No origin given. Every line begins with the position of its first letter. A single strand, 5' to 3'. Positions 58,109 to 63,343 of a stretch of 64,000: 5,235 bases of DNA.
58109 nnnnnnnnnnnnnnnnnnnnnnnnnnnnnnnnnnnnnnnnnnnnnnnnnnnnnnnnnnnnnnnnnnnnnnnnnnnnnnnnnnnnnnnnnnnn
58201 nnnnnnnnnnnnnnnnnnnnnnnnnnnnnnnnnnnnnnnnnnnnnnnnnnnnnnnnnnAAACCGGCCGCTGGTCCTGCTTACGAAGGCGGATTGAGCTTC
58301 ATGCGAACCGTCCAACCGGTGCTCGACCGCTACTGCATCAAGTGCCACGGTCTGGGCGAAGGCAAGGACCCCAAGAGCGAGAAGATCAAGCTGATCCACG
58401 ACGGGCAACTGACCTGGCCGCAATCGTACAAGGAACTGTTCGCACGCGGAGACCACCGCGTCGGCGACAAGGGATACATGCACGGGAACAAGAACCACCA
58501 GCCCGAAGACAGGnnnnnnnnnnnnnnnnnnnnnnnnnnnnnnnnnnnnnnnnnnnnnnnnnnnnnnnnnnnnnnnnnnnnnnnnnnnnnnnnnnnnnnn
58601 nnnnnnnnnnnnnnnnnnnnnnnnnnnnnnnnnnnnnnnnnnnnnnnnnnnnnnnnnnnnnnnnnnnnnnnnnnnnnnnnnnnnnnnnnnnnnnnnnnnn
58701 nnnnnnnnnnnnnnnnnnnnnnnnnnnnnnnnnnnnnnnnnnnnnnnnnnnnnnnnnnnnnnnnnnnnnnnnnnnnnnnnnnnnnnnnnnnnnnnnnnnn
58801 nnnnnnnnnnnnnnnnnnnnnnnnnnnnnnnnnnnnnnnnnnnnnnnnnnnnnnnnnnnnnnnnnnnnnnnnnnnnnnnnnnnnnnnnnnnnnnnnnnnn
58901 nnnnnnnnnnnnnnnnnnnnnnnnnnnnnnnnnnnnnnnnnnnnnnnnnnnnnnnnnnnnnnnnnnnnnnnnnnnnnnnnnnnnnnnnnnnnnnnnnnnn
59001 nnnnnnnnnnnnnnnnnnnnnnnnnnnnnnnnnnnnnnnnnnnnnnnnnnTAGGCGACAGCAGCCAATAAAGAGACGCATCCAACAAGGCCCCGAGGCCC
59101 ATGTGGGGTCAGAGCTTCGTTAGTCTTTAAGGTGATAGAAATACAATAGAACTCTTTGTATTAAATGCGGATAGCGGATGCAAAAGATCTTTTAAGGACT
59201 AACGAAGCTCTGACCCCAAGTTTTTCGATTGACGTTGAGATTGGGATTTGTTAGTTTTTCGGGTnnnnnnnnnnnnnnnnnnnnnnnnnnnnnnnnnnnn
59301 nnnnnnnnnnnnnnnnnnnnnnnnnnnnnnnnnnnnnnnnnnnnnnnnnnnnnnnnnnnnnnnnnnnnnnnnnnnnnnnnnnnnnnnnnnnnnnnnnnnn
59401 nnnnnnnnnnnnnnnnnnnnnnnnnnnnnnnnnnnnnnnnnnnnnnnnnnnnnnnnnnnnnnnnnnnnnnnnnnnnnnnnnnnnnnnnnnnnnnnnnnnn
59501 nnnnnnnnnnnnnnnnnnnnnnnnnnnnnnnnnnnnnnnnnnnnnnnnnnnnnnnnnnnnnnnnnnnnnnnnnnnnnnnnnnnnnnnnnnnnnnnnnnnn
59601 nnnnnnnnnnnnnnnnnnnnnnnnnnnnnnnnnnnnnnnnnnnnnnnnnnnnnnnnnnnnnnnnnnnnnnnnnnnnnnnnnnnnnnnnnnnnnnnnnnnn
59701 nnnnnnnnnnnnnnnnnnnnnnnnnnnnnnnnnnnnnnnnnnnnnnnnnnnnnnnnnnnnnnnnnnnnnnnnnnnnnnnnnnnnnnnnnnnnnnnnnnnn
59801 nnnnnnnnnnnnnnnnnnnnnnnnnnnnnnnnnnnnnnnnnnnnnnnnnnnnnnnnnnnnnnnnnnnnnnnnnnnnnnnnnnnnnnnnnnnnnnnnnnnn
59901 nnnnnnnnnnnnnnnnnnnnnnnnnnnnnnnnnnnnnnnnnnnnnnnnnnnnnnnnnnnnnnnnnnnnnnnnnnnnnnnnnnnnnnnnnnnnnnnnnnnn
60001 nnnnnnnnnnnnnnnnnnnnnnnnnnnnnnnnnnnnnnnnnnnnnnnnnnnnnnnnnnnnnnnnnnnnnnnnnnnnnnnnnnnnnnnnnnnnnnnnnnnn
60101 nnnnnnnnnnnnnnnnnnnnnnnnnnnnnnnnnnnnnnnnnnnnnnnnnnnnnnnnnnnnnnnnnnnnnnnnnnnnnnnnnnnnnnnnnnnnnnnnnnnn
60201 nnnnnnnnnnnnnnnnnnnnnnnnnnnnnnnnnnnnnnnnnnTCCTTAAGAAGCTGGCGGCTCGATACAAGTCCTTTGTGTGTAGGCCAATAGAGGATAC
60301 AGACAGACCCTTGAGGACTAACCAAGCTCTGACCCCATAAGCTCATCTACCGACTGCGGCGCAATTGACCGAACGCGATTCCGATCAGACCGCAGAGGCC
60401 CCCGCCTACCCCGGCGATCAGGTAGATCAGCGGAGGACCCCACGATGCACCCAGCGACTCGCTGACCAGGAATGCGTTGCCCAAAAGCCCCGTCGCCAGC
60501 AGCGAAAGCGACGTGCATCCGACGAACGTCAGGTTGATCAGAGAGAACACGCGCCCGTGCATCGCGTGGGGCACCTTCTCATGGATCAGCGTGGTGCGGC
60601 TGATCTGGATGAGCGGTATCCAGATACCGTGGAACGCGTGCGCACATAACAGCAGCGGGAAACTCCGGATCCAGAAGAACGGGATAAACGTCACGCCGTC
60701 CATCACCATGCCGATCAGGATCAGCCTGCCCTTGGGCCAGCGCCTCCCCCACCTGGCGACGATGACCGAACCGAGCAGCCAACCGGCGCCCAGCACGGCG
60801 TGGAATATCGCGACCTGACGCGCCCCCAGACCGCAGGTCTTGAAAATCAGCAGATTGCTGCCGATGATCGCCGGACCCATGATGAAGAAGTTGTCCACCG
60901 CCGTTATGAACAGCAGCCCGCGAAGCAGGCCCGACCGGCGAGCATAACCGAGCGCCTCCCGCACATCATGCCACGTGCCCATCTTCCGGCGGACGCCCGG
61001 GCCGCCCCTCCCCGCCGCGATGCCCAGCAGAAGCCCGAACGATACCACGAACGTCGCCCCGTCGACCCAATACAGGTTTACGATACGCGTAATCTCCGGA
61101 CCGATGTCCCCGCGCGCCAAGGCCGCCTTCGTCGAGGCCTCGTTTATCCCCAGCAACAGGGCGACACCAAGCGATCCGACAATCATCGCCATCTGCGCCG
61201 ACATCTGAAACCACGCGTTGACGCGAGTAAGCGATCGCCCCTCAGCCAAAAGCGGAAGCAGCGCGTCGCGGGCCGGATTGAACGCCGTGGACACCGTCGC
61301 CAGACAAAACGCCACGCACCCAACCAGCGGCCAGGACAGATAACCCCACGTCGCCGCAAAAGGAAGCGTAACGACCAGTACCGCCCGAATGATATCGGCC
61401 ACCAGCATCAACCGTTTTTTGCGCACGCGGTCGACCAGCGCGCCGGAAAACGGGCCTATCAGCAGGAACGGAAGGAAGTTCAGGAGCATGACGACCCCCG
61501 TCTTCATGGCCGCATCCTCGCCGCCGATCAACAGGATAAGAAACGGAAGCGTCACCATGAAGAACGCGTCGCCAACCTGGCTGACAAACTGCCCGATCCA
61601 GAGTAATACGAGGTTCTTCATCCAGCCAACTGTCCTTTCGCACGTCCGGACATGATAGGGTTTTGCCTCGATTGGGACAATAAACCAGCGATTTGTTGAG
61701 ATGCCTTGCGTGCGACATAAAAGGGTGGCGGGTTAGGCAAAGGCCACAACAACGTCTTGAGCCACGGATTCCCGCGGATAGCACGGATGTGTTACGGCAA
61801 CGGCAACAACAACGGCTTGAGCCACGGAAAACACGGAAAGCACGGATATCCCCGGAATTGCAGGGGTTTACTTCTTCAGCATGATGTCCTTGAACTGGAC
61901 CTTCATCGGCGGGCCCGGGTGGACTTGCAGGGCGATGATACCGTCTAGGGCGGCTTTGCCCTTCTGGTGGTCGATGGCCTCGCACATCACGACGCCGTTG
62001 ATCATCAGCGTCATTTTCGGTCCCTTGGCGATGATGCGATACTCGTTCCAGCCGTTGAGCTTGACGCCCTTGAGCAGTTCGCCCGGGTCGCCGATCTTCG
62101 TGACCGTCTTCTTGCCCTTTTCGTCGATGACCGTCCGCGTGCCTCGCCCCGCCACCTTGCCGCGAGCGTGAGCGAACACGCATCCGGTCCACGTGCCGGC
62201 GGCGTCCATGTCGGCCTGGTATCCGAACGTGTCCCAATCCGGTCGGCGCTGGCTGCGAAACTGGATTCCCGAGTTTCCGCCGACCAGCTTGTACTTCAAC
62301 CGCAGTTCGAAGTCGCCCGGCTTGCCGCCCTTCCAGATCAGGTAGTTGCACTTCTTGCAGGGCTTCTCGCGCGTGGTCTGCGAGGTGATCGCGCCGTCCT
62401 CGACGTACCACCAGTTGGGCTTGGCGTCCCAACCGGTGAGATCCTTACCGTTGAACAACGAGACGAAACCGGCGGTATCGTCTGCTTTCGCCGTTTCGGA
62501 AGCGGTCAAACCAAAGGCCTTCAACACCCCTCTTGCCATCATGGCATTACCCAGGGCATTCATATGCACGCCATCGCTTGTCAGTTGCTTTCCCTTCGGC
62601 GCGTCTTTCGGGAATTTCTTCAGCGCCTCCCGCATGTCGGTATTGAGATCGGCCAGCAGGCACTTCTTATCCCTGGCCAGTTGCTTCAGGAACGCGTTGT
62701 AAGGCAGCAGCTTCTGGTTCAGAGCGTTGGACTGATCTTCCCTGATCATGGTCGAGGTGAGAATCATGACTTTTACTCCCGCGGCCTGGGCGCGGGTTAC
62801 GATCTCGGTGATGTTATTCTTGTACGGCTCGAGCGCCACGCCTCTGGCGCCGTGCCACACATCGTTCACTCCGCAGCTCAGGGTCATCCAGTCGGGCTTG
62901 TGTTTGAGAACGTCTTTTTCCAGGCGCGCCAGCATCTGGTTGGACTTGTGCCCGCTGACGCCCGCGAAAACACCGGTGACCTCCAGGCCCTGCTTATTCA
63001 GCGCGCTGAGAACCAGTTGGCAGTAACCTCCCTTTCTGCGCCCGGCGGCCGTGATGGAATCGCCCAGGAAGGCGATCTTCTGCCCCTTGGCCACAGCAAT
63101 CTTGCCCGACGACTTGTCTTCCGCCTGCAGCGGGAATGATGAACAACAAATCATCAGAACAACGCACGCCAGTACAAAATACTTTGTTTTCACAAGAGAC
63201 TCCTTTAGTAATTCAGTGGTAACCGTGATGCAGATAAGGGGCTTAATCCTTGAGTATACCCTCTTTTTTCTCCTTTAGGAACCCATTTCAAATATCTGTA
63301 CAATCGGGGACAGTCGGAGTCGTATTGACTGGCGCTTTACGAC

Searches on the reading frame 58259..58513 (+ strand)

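Call 28: search_protein_families(library=pfam, proteins=[window:58259-58513:+], max_evalue=10)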
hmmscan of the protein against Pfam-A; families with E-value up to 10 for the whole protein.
seq(85 aa): 3 families
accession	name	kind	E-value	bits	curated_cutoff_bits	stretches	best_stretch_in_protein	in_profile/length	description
PF13442.11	Cytochrome_CBB3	-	0.017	15.9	27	1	17-54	5-33/68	Cytochrome C oxidase, cbb3-type, subunit III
PF00034.26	Cytochrom_C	-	0.034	15.9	21.3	1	23-77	9-64/90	Cytochrome c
PF22297.1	PccH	-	0.047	14.2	24.4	1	14-61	2-51/133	PccH Cytochrome c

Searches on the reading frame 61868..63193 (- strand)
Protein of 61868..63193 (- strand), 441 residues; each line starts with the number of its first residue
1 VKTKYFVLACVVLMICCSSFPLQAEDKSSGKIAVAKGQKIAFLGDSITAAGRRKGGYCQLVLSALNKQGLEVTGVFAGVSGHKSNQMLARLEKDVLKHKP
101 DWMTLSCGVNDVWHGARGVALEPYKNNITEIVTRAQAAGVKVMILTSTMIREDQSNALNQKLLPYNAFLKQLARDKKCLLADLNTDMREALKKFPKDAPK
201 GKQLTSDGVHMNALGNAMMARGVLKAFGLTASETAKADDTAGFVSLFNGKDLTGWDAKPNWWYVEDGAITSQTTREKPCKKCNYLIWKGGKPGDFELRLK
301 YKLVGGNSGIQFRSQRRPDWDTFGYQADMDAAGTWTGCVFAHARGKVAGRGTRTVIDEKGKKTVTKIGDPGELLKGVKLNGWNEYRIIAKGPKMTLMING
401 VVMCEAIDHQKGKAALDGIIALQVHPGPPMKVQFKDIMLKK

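Call 82: search_protein_families(library=pfam, proteins=[window:61868-63193:-], max_evalue=0.001)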
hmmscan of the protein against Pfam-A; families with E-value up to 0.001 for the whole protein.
window:61868-63193:- (441 aa): 4 families
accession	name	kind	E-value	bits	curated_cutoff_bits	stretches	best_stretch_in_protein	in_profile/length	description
PF06439.18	3keto-disac_hyd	-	6.3e-35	121.4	26.8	1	242-440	1-187/187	3-keto-disaccharide hydrolase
PF13472.12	Lipase_GDSL_2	-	2.7e-25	90.3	32.9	1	42-217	1-177/178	GDSL-like Lipase/Acylhydrolase family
PF00657.28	Lipase_GDSL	-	1.1e-13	52.2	23.6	1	40-221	1-206/208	GDSL-like Lipase/Acylhydrolase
PF04311.20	DUF459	-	2e-06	27.8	27.2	1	82-225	42-196/197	Protein of unknown function (DUF459)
